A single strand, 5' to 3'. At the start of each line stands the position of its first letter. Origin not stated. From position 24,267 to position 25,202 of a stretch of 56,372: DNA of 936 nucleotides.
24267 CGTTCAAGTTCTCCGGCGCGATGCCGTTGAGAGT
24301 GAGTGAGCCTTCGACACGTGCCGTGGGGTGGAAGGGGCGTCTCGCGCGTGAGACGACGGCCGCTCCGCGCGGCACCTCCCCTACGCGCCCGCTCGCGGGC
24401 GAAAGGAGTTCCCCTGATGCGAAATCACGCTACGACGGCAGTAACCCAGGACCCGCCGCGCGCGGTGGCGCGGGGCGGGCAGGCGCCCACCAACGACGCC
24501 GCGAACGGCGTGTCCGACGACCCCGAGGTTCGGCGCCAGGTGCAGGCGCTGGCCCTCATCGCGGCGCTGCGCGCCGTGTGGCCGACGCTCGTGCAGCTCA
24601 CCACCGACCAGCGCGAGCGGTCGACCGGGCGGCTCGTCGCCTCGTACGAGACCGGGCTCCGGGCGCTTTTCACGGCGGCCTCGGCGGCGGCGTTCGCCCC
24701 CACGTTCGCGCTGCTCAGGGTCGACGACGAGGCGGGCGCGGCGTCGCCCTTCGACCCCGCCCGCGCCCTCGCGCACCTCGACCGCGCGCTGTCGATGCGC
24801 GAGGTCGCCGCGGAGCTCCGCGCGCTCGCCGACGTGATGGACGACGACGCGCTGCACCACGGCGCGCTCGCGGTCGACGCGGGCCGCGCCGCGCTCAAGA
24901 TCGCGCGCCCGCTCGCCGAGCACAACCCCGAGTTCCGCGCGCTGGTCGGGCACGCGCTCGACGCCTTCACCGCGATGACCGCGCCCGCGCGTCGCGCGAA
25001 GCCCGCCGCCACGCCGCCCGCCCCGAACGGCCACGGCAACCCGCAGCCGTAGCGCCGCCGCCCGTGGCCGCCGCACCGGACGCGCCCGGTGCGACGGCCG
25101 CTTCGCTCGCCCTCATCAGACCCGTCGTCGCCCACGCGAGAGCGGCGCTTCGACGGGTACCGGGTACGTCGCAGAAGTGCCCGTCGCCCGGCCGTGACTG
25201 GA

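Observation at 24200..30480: Two ~0.93-kb near-identical direct repeats, each a complete 211-aa gene plus leader, bracket a 4.4-kb secreted-protein cassette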

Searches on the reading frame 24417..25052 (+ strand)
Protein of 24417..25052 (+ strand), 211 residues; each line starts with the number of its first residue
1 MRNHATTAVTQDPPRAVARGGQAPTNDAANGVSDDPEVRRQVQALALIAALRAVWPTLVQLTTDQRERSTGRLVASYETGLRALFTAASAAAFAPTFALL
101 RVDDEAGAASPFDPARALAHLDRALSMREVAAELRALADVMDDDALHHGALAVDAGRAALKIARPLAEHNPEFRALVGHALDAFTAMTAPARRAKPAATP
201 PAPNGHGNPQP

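Call 5: search_protein_families(library=pfam, proteins=[window:24417-25052:+], max_evalue=0.01)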
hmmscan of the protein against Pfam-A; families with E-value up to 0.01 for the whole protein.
window:24417-25052:+ (211 aa): 0 families

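Call 6: search_protein_families(library=ncbifam, proteins=[window:24417-25052:+], max_evalue=0.01)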
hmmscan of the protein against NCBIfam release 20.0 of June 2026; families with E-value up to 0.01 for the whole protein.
window:24417-25052:+ (211 aa): 0 families

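Call 7: find_homologous_proteins(query=window:24417-25052:+, max_evalue=0.001)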
Query window:24417-25052:+ (211 aa): 9 proteins with E <= 0.001 among 8000 candidates.
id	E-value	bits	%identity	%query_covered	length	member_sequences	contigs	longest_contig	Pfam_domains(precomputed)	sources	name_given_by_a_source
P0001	2.4e-126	437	100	100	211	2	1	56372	-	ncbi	-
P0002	1.2e-56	210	56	100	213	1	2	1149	-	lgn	-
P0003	4.9e-51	191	54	88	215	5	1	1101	-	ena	-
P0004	1.8e-45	173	55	77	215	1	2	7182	-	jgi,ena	-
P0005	2.7e-43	166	53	84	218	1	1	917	-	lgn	-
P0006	1.6e-42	164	52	79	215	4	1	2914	-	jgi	jgi:hypothetical protein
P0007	5.3e-41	159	60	62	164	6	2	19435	-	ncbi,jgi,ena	-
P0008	3.2e-27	114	40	86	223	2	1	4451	-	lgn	-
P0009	3.5e-25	107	40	80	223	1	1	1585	-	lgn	-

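Call 9: find_encoding_contigs(protein=P0007, flank=10000, max_places=4)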
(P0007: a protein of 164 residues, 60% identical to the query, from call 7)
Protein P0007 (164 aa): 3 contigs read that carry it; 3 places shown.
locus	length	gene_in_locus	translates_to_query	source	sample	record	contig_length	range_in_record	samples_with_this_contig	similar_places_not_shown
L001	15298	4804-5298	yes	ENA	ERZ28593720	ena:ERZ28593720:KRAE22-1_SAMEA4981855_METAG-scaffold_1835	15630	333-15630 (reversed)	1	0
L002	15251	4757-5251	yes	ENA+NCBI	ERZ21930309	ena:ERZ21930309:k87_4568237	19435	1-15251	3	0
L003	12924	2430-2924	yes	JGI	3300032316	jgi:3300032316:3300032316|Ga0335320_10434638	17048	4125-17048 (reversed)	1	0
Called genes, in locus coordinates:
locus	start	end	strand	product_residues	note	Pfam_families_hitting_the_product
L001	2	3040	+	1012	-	?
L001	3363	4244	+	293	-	-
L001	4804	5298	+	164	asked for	-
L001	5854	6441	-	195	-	-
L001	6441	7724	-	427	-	PF13175:AAA_15 (weak), PF13304:AAA_21, PF13175:AAA_15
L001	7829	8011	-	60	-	-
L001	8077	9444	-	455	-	-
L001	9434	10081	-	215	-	PF13248:Zn_ribbon_3 (weak), PF13240:Zn_Ribbon_1 (weak)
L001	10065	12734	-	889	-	PF01578:Cytochrom_C_asm, PF16327:CcmF_C, PF03918:CcmH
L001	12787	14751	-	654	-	PF00082:Peptidase_S8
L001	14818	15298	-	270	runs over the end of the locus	?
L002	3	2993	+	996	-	?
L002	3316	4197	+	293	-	-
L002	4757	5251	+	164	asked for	-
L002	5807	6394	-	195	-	-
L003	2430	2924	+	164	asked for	-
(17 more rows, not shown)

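Call 10: find_encoding_contigs(protein=P0004, flank=10000, max_places=4)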
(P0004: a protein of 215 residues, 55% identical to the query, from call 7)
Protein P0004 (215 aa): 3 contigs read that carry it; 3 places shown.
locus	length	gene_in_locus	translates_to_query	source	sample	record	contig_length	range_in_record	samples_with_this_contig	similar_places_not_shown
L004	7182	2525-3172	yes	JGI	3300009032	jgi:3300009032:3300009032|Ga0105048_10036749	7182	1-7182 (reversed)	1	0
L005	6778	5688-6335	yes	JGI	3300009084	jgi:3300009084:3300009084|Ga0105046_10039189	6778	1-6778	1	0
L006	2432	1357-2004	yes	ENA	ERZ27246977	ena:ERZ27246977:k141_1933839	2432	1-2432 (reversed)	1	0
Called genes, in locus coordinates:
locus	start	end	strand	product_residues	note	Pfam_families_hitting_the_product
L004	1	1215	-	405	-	?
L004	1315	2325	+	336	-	-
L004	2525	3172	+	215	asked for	-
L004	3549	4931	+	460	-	PF00069:Pkinase, PF07714:PK_Tyr_Ser-Thr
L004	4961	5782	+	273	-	-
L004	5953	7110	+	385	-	-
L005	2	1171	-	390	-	?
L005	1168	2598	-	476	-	PF00069:Pkinase, PF01636:APH (faint), PF07714:PK_Tyr_Ser-Thr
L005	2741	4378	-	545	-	PF00069:Pkinase, PF07714:PK_Tyr_Ser-Thr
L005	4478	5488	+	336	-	-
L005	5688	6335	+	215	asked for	-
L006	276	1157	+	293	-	-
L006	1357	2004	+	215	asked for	-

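Call 11: find_encoding_contigs(protein=P0008, flank=10000, max_places=4)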
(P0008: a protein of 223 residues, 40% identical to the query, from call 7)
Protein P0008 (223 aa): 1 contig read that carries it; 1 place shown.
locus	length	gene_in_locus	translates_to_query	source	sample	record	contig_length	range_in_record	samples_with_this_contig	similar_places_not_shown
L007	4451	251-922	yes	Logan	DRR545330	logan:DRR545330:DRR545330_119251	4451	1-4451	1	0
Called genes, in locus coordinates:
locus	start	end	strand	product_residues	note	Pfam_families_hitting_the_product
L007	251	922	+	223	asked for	-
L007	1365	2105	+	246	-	PF20247:DUF6602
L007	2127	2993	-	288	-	PF18144:SMODS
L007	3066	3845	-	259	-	-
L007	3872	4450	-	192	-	?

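Call 13: find_related_loci(query=window:24417-25052:+, collection=genome_contigs, flank=10000)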
Query window:24417-25052:+ (211 aa) in genome_contigs; peptide patterns used: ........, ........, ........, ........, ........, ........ (x = any residue, [..] = any of these).
599 stretches matched a pattern (row limit reached: there are more); 1 encode a relative of the query (tblastn E <= 1e-3); 1 distinct loci.
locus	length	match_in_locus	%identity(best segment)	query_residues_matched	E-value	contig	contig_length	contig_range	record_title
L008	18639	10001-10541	45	17-188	2e-39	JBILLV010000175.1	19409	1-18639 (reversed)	MAG: Polyangiales bacterium isolate ME2017-08-08_3300044911_group7_bin125 Rohwer_bin1484_scaffold_2908_c1, whole genome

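Call 14: find_encoding_contigs(protein=P0001, flank=10000, max_places=6)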
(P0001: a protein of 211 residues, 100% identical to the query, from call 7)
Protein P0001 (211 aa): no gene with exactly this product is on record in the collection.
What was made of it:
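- Tried and rejected: The window's own p211 is not indexed for contig look-up (call 14).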

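Call 28: predict_structure(alignment_id=A2)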
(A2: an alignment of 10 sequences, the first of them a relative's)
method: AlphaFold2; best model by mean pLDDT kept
length: 211 residues; sequences in the alignment: 10
mean_pLDDT: 61.8   pTM: 0.36
mean pLDDT of the five models: 61.8, 61.6, 57.2, 52.6, 50.0
residues with pLDDT >= 90: 2; 70-90: 82; 50-70: 65; < 50: 62
segments of 3 or more residues with pLDDT < 50: 1-33, 60-69, 195-197, 199-211
pLDDT, mean of each block of 10 residues (from residue 1): 31 31 32 56 57 53 48 70 81 77 76 83 75 65 63 70 83 85 74 51 39 44
secondary structure, 60 per line:
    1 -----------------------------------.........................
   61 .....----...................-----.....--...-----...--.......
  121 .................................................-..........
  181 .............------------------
elements in order: H36-65 H70-88 H94-98 E101-103 E109-111 H114-169 H171-193
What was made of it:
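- Tried and rejected: The first AF2 run, with 10 sequences, was poor (pLDDT 61.8, call 28).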

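Call 40: find_related_loci(query=A2, collection=metagenome_contigs, flank=10000)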
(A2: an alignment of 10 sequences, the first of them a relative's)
Query A2 (211 aa) in metagenome_contigs; peptide patterns used: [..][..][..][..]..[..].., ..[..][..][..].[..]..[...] (x = any residue, [..] = any of these).
600 stretches matched a pattern (row limit reached: there are more); 3 encode a relative of the query (tblastn E <= 1e-3); 3 distinct loci.
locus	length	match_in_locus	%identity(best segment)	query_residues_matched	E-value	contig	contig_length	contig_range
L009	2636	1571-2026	60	37-188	2e-55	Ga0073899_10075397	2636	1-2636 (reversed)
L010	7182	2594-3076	55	26-188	4e-50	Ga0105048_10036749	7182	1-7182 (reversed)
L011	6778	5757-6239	55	26-188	4e-50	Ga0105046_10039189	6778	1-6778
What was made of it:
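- Tried and rejected: Genome and metagenome locus scans for p211 gave only 1 and 3 loci, none syntenic (calls 13, 40).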

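Call 47: search_protein_representatives(alignment_id=A2)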
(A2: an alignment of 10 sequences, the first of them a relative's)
Query: 10 sequences, 216 profile positions. Proteins with E-value up to 0.001 (for the whole library): 205; up to 1e-10: 52; up to 1e-30: 6. The best 150 are listed.
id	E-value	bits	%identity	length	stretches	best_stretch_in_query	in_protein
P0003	1.3e-103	361.6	-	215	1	1-216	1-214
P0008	3.2e-90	317.8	-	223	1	1-216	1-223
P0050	4.9e-48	179.9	-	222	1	5-210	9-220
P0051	1.1e-38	149.4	-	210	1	12-206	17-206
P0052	1.7e-37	145.5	-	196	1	20-209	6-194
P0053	4.5e-37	144.1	-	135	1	1-109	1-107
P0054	1.4e-28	116.3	-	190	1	30-203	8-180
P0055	2.3e-28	115.6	-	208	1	17-202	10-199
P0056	1.5e-27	113.0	-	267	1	34-203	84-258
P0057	6.2e-27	111.0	-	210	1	33-214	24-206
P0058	9.7e-27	110.3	-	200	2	90-194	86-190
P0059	2.7e-26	108.9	-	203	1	35-210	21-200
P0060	3.6e-25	105.2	-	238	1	29-209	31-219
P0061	7.8e-25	104.1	-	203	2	109-193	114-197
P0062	2.6e-22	95.9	-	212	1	33-193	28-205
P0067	2.9e-20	89.2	-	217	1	34-210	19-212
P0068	1.0e-19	87.4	-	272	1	25-212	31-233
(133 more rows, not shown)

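Call 48: search_protein_families(library=pfam, proteins=[P0050, P0051, P0052, P0054, P0055, P0056, P0057, P0059, P0060, P0068], max_evalue=0.01)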
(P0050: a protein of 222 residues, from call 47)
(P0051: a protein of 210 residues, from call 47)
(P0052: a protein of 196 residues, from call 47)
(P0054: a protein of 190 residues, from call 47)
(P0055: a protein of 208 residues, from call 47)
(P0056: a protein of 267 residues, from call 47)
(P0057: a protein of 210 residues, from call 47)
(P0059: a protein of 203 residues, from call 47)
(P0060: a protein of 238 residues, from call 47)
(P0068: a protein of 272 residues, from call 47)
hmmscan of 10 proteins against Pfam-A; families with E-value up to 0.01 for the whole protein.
P0050 (222 aa): 0 families

P0051 (210 aa): 0 families

P0052 (196 aa): 0 families

P0054 (190 aa): 0 families

P0055 (208 aa): 1 family
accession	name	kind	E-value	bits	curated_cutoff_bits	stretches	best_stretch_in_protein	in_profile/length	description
PF06273.16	eIF-4B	-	0.0025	17.3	28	1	52-139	304-393/502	Plant specific eukaryotic initiation factor 4B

P0056 (267 aa): 0 families

P0057 (210 aa): 0 families

P0059 (203 aa): 0 families

P0060 (238 aa): 0 families

P0068 (272 aa): 0 families

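Call 52: search_solved_structures(query=A4, max_evalue=10)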
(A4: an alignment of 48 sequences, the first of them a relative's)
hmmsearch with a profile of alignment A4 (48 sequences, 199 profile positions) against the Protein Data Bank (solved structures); distinct sequences matched with E-value up to 10: 2.
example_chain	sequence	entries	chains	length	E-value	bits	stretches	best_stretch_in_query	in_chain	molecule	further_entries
1b37_A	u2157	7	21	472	1.8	11.5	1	77-128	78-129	PROTEIN (POLYAMINE OXIDASE) | POLYAMINE OXIDASE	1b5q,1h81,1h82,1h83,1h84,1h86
3kpf_A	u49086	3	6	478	1.8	11.5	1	77-128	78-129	Polyamine oxidase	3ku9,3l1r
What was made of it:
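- Tried and rejected: Profile search against PDB sequences: nothing (call 52).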

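Call 53: find_homologous_proteins(query=A4, max_evalue=0.00001)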
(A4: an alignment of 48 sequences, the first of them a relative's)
Query A4 (48 sequences) (211 aa, profile of the alignment): 15 proteins with E <= 0.00001 among 8000 candidates.
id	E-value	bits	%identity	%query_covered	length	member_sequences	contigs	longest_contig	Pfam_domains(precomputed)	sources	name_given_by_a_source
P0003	2.9e-57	212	54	88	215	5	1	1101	-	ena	-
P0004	1.3e-55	206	55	77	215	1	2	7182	-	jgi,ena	-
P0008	7.2e-55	204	40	86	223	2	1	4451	-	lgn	-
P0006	4.4e-54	201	52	79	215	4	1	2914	-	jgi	jgi:hypothetical protein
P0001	4.7e-54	201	100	100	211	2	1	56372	-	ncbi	-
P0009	6.1e-54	201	40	80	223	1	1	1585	-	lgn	-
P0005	1.2e-52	197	53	84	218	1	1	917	-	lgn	-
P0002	8.0e-50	187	56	100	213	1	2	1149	-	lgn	-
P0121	6.6e-49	184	27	76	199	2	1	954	-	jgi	-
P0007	5.1e-45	172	60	62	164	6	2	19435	-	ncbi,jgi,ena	-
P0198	2.6e-44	169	26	64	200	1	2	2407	-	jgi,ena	jgi:hypothetical protein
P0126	6.3e-43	165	25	69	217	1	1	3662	-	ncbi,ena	-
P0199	9.6e-41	158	28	69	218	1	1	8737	-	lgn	-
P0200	2.4e-39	153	28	73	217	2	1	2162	-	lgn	-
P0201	6.2e-39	152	27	72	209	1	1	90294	-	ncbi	ncbi:MAG: hypothetical protein R3A52_22135 [Polyangiales bacterium]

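Call 54: find_encoding_contigs(protein=P0201, flank=7000, max_places=2)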
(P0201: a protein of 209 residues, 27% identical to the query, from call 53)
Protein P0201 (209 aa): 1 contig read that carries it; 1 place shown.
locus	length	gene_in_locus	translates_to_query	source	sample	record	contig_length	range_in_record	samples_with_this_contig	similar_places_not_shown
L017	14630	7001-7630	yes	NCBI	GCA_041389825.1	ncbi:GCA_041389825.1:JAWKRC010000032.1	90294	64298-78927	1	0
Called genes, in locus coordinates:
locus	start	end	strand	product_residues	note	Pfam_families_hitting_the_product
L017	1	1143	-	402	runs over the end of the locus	PF00205:TPP_enzyme_M, PF02775:TPP_enzyme_C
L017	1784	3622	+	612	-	PF02771:Acyl-CoA_dh_N, PF02770:Acyl-CoA_dh_M, PF00441:Acyl-CoA_dh_1, PF08028:Acyl-CoA_dh_2, PF22924:ACOX_C_alpha1, PF12806:Acyl-CoA_dh_C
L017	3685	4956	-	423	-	PF13428:TPR_14 (faint), PF12895:ANAPC3 (faint), PF13432:TPR_16 (weak), PF16918:PknG_TPR (weak), PF13432:TPR_16 (weak), PF14559:TPR_19 (weak), PF13432:TPR_16 (weak), PF14559:TPR_19 (weak), +10 more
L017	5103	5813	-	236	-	PF12710:HAD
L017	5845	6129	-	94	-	-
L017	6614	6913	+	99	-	-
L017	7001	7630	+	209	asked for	-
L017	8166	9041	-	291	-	-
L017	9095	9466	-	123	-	PF00111:Fer2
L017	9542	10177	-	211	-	PF00485:PRK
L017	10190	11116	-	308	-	-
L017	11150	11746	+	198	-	-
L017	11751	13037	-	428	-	PF04052:TolB_N, PF26549:Tricorn_N, PF26550:Tricorn_2nd, PF07676:PD40, PF26549:Tricorn_N, PF07676:PD40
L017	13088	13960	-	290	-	-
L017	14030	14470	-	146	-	PF02472:ExbD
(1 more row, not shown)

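Call 55: find_encoding_contigs(protein=P0199, flank=7000, max_places=2)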
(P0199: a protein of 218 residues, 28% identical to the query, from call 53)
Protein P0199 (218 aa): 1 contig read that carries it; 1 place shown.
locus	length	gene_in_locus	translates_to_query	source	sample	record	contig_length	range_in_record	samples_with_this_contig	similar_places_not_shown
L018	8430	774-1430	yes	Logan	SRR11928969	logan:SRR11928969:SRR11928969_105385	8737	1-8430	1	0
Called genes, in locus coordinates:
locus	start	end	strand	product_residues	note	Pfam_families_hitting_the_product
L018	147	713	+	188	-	PF04542:Sigma70_r2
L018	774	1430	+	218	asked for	-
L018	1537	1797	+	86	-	-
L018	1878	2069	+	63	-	-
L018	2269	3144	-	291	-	-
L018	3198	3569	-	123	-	PF00111:Fer2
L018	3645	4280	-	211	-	PF00485:PRK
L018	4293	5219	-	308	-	-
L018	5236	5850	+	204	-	-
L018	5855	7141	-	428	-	PF04052:TolB_N, PF26549:Tricorn_N, PF26550:Tricorn_2nd, PF07676:PD40, PF26549:Tricorn_N, PF07676:PD40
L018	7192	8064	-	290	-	-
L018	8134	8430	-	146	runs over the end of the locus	PF02472:ExbD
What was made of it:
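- Tried and rejected: A possible ECF-sigma partnership (L018) is seen for one remote member only (call 55).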

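Call 60: predict_structure(alignment_id=A4)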
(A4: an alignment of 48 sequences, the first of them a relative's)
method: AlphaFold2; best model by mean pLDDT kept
length: 211 residues; sequences in the alignment: 48
mean_pLDDT: 86.9   pTM: 0.68
mean pLDDT of the five models: 86.9, 86.0, 86.0, 85.7, 85.6
residues with pLDDT >= 90: 158; 70-90: 11; 50-70: 31; < 50: 11
segments of 3 or more residues with pLDDT < 50: 1-4, 15-20
pLDDT, mean of each block of 10 residues (from residue 1): 52 49 53 84 94 93 95 97 98 97 94 97 96 96 96 97 98 98 95 79 69 57
secondary structure, 60 per line:
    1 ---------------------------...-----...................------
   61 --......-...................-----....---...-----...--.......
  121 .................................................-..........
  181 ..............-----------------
elements in order: H36-54 H63-68 H70-88 H94-97 E101-103 E109-111 H114-169 H171-194

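Call 63: fold_search(model_id=the predicted structure, library=pdb)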
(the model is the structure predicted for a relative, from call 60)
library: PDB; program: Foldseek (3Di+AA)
matches with E <= 10: 15; with E <= 0.001: 0
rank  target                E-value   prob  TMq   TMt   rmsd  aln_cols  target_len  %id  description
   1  8ucd_C                5.0e+00  0.06  0.10  0.09  11.6        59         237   12  Cryo-EM structure of human STEAP1 in complex with AMG 509 Fab (released 2023-11-22)
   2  6p18_Q                5.4e+00  0.06  0.18  0.23  14.9       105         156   11  Q21 transcription antitermination complex: loading complex (released 2019-06-26)
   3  9oty_A                6.1e+00  0.11  0.16  0.05   4.6        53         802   19  DDB1-CRBN with CK1 alpha, SB-405483, and DEG-47: composite map and model submission (released 2025-11-19)
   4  2dkw_MODEL_1_A        6.1e+00  0.10  0.16  0.25   7.1        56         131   20  Solution structure of the bromodomain of human protein KIAA1240 (released 2006-10-14)
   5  1f02_T                6.5e+00  0.04  0.09  0.21   9.2        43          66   19  CRYSTAL STRUCTURE OF C-TERMINAL 282-RESIDUE FRAGMENT OF INTIMIN IN COMPLEX WITH TRANSLOCATED INTIMIN RECEPTOR (TIR) IN (released 2000-07-12)
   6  6h0g_A                7.0e+00  0.09  0.17  0.05   4.6        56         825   20  Structure of the DDB1-CRBN-pomalidomide complex bound to ZNF692(ZF4) (released 2018-11-07)
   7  9e5c_1g               7.0e+00  0.04  0.23  0.11  24.9       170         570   19  Cryo-EM structure of 96 nm repeat of microtubule doublet from T. brucei flagellum (released 2025-03-12)
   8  5sy1_A                7.4e+00  0.01  0.10  0.05  15.2        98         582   20  Structure of the STRA6 receptor for retinol uptake in complex with calmodulin (released 2016-08-24)
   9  3aei_A                7.9e+00  0.05  0.20  0.34   9.0       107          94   13  Crystal structure of the prefoldin beta2 subunit from Thermococcus strain KS-1 (released 2010-05-19)
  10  8p9a_z                7.9e+00  0.02  0.12  0.15  27.3       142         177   15  80S yeast ribosome in complex with Methyllissoclimide (released 2024-11-27)
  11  6hcy_A                8.4e+00  0.03  0.11  0.06  12.1        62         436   13  human STEAP4 bound to NADP, FAD, heme and Fe(III)-NTA. (released 2018-10-24)
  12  7okq_A                9.0e+00  0.07  0.17  0.04   4.5        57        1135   18  Cryo-EM Structure of the DDB1-DCAF1-CUL4A-RBX1 Complex (released 2021-10-13)
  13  8dey_B                9.6e+00  0.07  0.16  0.05   4.6        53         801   19  Ternary complex structure of Cereblon-DDB1 bound to IKZF2(ZF2,3) and the molecular glue DKY709 (released 2023-03-08)
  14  9lto_S                9.6e+00  0.06  0.13  0.04   4.9        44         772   23  Cryo-EM structure of DDB1-DDA1-DET1-Ube2e2 complex (released 2026-01-28)
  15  9ya0_BA               9.6e+00  0.03  0.14  0.10   7.3        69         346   23  Cryo-EM structure of pre-conoid ring 2 (PCR P2 ring)from Toxoplasma gondii (released 2025-11-19)
